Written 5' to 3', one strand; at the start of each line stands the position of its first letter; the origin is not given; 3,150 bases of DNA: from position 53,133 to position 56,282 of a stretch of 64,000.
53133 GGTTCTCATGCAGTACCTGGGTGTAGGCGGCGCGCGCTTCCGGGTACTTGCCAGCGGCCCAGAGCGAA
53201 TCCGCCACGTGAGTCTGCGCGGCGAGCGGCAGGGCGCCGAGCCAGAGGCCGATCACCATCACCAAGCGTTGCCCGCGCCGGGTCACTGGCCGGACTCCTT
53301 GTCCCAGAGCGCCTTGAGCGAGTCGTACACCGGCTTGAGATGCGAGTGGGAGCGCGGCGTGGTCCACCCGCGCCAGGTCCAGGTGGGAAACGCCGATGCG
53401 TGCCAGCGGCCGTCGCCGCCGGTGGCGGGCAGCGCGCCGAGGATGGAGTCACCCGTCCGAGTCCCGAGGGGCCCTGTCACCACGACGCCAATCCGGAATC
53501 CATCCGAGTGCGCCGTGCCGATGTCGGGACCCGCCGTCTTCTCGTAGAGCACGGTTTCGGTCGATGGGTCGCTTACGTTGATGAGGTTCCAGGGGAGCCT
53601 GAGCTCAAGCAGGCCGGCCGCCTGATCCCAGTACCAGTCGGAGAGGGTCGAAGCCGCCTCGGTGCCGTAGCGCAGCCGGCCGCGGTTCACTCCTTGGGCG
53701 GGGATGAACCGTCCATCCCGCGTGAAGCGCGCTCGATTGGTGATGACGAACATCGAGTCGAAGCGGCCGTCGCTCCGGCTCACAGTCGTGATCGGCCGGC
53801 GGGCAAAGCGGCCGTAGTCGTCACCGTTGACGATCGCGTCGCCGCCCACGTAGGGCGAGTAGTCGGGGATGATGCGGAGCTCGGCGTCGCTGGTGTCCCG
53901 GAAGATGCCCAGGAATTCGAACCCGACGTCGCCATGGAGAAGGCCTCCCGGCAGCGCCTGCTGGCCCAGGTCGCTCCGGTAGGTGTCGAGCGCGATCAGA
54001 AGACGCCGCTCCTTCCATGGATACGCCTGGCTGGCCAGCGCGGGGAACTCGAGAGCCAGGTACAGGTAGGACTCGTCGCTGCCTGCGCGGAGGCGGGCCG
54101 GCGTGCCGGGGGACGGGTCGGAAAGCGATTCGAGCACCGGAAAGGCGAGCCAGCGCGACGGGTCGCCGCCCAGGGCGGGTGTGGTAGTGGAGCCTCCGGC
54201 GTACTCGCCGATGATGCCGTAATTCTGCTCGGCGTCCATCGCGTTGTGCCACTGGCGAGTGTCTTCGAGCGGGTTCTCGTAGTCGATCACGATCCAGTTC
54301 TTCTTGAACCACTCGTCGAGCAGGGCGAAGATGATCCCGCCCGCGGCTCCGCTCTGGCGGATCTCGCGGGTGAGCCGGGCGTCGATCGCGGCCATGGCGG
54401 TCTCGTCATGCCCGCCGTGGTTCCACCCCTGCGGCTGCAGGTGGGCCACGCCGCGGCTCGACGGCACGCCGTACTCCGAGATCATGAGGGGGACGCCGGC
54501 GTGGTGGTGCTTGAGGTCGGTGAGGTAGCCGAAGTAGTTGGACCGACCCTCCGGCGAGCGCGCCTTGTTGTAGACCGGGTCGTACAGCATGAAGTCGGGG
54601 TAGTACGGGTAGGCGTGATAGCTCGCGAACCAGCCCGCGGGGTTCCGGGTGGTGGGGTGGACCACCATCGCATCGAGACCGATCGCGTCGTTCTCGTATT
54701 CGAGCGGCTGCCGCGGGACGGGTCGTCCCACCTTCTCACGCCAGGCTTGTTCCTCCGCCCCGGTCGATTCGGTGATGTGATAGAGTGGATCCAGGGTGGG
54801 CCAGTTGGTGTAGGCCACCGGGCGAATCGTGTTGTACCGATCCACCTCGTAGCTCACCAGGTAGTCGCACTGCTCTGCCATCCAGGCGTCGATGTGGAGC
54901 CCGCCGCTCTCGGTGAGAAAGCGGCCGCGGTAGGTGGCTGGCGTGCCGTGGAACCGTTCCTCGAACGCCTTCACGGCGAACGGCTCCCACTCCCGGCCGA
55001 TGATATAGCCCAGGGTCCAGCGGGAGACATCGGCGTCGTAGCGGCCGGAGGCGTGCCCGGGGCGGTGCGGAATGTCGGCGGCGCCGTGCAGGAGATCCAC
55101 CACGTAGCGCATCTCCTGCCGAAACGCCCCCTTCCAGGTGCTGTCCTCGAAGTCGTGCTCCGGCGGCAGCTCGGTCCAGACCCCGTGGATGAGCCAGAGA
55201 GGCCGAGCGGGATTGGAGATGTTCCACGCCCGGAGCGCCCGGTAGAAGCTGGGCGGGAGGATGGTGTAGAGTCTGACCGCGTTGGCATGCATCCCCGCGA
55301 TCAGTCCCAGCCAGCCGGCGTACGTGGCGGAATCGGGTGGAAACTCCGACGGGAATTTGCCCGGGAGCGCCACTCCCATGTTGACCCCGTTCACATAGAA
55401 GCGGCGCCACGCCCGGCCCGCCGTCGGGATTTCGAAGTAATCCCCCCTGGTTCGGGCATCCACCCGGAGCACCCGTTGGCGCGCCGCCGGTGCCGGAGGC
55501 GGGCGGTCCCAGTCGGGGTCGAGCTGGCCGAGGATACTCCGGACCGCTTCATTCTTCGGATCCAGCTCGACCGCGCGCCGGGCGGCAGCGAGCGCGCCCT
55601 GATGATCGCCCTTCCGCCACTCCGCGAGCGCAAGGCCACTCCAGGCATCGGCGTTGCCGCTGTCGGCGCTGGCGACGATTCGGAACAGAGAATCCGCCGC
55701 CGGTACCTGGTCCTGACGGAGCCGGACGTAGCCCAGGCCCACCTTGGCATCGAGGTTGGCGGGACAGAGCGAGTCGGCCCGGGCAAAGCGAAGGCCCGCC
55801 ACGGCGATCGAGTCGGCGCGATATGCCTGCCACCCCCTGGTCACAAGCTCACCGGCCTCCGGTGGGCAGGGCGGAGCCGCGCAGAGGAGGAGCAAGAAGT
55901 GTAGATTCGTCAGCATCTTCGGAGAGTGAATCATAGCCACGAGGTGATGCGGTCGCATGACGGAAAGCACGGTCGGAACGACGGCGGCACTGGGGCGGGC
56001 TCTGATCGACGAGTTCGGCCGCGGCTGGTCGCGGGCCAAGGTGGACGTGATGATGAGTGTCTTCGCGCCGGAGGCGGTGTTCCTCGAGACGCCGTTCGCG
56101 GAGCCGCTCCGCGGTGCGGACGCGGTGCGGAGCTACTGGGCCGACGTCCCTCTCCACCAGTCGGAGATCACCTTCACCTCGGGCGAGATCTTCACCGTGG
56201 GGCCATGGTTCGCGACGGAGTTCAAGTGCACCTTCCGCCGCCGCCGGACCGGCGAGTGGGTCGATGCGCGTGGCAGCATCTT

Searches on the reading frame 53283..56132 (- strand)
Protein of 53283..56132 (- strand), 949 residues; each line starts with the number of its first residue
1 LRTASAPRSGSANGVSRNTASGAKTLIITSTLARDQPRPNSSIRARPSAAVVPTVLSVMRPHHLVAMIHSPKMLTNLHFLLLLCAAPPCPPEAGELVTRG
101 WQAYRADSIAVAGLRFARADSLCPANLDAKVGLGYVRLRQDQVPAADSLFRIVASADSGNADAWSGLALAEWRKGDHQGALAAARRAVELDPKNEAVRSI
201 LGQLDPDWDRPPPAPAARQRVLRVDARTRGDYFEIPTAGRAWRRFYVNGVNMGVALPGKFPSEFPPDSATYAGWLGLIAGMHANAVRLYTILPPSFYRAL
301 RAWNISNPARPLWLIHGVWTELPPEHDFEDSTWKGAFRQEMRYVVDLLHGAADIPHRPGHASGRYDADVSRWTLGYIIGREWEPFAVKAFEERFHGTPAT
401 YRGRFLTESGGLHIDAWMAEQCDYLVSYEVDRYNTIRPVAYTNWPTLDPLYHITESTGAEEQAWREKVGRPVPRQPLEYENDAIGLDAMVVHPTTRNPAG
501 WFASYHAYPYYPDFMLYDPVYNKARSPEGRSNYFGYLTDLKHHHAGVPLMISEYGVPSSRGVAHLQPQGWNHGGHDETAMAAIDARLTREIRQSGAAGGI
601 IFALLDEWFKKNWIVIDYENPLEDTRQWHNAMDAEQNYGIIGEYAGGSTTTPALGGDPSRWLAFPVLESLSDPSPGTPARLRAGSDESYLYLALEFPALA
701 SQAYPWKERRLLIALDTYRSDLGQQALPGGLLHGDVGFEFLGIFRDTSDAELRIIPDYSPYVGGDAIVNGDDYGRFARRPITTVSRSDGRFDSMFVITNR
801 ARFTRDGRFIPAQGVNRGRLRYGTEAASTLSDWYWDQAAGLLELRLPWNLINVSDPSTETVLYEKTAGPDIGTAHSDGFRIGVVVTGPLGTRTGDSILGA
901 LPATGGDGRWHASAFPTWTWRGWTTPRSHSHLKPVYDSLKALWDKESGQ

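Call 53: search_protein_families(library=pfam, proteins=[window:53283-56132:-], max_evalue=0.00001)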
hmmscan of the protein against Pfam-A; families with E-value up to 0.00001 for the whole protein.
window:53283-56132:- (949 aa): 2 families
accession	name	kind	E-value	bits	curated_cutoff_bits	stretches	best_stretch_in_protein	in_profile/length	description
PF13432.12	TPR_16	-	2.3e-08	34.8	32.7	1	133-194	3-64/65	Tetratricopeptide repeat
PF07719.23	TPR_2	-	9.5e-06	25.8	27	0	161-194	1-34/34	Tetratricopeptide repeat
